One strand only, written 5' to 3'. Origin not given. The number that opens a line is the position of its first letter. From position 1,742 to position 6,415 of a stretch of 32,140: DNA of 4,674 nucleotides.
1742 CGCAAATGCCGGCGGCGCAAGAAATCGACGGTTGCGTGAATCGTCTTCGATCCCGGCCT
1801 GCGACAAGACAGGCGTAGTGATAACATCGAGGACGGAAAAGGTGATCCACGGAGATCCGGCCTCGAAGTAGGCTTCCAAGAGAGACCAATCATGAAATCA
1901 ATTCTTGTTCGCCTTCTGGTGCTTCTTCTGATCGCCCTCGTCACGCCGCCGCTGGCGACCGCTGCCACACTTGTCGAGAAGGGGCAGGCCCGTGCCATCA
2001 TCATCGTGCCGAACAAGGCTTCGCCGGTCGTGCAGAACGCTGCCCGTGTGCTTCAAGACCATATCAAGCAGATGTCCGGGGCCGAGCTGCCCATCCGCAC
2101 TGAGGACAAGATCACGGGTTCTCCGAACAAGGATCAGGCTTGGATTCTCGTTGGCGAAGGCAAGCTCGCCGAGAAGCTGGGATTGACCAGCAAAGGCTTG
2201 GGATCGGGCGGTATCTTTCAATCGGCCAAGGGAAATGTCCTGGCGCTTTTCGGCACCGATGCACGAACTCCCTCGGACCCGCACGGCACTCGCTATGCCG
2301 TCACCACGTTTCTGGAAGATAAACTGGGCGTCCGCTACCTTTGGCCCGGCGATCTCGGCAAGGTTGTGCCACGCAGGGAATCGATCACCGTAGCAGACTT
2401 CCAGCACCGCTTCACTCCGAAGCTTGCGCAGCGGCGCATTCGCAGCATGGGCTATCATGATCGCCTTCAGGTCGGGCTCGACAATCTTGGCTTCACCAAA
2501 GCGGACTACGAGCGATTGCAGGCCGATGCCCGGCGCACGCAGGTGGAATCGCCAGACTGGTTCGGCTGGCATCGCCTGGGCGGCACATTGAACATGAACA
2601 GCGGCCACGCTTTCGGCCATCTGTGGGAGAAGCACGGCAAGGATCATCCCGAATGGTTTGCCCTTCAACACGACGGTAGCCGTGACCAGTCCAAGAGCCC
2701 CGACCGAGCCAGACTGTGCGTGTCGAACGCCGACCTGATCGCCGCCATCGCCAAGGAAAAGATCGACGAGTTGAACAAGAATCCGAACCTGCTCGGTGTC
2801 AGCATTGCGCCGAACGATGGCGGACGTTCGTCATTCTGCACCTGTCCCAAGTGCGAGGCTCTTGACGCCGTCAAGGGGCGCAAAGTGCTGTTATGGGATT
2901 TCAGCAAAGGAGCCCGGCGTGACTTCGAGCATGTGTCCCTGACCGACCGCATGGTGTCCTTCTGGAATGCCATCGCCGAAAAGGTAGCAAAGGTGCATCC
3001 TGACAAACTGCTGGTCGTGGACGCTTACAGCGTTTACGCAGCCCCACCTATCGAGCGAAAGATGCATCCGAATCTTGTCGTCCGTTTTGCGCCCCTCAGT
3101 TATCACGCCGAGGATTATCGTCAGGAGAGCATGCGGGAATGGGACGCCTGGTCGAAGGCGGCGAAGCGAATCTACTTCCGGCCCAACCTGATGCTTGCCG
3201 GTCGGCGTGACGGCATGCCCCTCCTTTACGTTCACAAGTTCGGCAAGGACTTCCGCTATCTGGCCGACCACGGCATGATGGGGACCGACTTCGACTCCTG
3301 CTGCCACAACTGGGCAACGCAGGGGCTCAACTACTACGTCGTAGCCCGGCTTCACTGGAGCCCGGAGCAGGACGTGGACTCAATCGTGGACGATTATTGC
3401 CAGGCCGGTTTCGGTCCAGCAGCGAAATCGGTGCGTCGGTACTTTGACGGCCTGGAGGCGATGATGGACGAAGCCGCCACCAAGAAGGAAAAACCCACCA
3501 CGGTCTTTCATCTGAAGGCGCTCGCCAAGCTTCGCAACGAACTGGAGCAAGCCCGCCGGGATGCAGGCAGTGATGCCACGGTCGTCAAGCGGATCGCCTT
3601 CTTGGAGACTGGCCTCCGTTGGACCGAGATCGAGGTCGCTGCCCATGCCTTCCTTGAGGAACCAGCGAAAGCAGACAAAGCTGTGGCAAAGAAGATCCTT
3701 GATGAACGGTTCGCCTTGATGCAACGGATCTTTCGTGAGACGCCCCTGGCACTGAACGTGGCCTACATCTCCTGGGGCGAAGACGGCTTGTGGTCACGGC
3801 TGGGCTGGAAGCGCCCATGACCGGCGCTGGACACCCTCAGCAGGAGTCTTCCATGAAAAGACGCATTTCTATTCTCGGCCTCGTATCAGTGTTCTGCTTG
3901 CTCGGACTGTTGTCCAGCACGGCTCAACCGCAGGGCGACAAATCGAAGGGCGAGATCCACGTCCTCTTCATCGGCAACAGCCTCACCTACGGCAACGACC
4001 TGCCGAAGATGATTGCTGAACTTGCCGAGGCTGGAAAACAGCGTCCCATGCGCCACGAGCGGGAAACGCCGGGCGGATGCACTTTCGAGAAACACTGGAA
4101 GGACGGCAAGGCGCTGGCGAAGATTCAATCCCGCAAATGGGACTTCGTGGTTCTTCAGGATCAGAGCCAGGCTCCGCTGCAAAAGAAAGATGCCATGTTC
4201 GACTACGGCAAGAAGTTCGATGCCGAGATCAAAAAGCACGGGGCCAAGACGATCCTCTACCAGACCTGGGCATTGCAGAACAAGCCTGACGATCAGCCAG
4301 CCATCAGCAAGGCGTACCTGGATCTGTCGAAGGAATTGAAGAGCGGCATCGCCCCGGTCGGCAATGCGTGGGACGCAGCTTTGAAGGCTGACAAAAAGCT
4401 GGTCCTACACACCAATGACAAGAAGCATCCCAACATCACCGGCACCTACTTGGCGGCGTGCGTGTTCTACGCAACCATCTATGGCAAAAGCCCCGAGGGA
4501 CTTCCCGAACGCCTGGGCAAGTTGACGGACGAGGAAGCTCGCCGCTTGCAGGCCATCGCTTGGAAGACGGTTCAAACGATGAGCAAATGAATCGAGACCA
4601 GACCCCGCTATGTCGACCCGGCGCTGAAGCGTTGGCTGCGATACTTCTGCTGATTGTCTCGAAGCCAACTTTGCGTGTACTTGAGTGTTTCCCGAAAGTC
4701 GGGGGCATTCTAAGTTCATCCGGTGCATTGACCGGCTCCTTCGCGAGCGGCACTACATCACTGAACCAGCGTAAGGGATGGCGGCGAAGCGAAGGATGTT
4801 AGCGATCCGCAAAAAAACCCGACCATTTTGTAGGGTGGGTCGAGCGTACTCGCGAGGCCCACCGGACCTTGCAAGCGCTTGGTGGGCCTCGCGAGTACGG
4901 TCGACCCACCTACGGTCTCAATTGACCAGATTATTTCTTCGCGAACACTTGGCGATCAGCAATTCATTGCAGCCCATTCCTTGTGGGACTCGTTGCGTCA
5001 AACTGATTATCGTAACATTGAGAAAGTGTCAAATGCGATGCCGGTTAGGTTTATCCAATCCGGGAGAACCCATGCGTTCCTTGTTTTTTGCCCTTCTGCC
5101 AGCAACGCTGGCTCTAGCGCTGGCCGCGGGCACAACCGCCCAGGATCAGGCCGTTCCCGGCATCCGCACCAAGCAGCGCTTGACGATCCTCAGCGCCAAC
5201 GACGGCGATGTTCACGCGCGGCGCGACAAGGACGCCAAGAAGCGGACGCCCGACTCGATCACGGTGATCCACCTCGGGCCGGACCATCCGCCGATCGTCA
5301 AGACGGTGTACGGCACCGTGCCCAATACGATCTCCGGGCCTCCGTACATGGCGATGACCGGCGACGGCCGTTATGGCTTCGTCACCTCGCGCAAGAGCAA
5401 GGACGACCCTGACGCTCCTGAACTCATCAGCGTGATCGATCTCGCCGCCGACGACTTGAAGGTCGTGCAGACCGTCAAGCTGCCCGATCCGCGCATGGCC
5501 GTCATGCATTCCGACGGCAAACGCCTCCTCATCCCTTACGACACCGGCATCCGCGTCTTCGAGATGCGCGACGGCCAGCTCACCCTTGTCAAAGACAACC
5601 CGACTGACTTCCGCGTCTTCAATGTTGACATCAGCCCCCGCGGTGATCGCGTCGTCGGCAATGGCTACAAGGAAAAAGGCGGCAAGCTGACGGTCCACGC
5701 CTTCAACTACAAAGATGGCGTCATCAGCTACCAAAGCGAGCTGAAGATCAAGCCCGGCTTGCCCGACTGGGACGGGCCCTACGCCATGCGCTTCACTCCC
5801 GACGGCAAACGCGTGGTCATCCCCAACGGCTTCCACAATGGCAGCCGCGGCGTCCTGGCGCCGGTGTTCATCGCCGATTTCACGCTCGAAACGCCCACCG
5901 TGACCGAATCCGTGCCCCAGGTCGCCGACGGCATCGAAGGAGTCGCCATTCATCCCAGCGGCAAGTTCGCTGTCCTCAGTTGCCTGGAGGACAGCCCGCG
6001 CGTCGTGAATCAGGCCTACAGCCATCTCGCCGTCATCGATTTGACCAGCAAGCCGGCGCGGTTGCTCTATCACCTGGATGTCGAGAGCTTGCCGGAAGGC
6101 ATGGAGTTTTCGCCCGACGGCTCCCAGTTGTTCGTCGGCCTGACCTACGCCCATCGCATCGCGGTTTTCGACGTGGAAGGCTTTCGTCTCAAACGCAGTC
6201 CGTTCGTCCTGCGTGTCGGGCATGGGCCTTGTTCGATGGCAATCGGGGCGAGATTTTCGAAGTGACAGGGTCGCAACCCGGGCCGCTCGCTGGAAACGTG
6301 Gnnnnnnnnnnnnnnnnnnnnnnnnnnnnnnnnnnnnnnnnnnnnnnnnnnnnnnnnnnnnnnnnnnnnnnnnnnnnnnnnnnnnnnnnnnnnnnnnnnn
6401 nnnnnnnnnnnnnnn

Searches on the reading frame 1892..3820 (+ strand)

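Call 69: search_protein_families(library=pfam, proteins=[window:1892-3820:+], max_evalue=0.001)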
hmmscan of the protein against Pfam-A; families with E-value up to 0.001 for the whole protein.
window:1892-3820:+ (642 aa): 1 family
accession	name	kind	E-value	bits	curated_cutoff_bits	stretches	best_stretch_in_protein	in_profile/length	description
PF16126.11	DUF4838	-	1.8e-52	179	26.6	1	155-519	5-325/325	Domain of unknown function (DUF4838)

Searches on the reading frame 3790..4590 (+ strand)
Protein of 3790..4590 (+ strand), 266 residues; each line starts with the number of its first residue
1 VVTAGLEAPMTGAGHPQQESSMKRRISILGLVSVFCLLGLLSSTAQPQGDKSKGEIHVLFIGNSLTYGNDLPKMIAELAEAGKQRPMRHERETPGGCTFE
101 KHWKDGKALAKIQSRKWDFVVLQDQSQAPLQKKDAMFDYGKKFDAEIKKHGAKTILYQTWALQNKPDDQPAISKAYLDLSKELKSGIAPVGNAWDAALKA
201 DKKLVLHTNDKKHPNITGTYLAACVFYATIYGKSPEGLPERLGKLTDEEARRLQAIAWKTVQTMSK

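Call 69: search_protein_families(library=pfam, proteins=[window:3790-4590:+], max_evalue=0.001)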
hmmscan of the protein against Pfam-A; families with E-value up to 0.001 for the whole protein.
window:3790-4590:+ (266 aa): 1 family
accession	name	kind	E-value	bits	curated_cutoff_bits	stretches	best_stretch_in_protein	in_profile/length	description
PF16227.11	DUF4886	-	7e-10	38.8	26.7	1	112-250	78-232/242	Domain of unknown function (DUF4886)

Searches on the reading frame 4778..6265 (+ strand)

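Call 69: search_protein_families(library=pfam, proteins=[window:4778-6265:+], max_evalue=0.001)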
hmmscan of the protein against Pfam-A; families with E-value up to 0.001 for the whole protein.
window:4778-6265:+ (495 aa): 1 family
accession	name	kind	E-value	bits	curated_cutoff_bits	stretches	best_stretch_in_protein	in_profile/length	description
PF08450.18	SGL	-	0.00011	22.4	26.3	0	415-467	115-164/246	SMP-30/Gluconolactonase/LRE-like region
